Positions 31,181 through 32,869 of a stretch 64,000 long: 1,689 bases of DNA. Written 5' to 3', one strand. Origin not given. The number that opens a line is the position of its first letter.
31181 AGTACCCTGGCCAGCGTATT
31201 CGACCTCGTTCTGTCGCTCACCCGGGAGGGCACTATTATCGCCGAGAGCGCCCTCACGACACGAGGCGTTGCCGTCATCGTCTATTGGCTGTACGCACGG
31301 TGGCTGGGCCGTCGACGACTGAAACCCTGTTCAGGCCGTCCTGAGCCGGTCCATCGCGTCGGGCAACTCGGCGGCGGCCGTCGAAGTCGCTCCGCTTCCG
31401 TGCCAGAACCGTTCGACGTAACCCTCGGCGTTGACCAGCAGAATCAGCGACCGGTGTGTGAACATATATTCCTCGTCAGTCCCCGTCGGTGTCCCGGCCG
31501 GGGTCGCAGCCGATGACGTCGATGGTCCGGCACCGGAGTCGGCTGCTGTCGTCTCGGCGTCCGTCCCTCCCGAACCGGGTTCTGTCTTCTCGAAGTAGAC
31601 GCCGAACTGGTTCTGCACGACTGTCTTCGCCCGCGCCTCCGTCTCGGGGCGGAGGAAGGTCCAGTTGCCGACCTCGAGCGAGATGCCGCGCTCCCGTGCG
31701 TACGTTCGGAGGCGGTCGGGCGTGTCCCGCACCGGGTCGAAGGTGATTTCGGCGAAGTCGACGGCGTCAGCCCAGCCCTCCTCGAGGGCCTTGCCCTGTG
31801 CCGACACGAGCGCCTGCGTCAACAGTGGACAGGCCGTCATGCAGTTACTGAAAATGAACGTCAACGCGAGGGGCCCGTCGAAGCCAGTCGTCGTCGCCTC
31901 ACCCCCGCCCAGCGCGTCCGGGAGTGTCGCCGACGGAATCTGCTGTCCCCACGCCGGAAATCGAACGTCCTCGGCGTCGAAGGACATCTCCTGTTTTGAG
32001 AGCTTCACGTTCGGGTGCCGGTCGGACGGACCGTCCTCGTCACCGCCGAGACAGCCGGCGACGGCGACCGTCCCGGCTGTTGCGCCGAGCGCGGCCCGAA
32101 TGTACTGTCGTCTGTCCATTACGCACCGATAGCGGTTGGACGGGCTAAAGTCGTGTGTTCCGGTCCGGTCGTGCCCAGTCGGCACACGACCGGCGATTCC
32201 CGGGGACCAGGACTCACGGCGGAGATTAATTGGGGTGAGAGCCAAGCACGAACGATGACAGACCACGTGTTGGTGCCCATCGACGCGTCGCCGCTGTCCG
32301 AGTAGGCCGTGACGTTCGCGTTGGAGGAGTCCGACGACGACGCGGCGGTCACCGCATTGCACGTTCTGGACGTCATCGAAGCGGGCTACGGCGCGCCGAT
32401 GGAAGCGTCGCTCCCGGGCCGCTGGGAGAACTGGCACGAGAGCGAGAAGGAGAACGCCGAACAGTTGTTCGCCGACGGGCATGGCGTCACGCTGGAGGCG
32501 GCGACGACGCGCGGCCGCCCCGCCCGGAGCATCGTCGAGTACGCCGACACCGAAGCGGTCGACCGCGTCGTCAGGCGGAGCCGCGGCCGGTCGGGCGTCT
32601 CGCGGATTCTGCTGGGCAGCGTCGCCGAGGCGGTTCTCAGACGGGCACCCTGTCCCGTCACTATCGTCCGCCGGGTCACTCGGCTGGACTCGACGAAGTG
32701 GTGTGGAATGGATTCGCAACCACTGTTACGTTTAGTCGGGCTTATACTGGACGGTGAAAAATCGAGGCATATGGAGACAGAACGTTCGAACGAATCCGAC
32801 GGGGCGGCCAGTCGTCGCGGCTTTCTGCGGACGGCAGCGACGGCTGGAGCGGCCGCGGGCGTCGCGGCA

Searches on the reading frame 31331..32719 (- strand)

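Call 48: search_protein_families(library=pfam, proteins=[window:31331-32719:-], max_evalue=0.00001)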
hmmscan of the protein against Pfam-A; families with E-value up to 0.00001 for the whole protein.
window:31331-32719:- (462 aa): 1 family
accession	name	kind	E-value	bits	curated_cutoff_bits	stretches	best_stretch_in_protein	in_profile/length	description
PF02630.20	SCO1-SenC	-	4.9e-12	46.4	22.8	1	278-386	17-117/134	SCO1/SenC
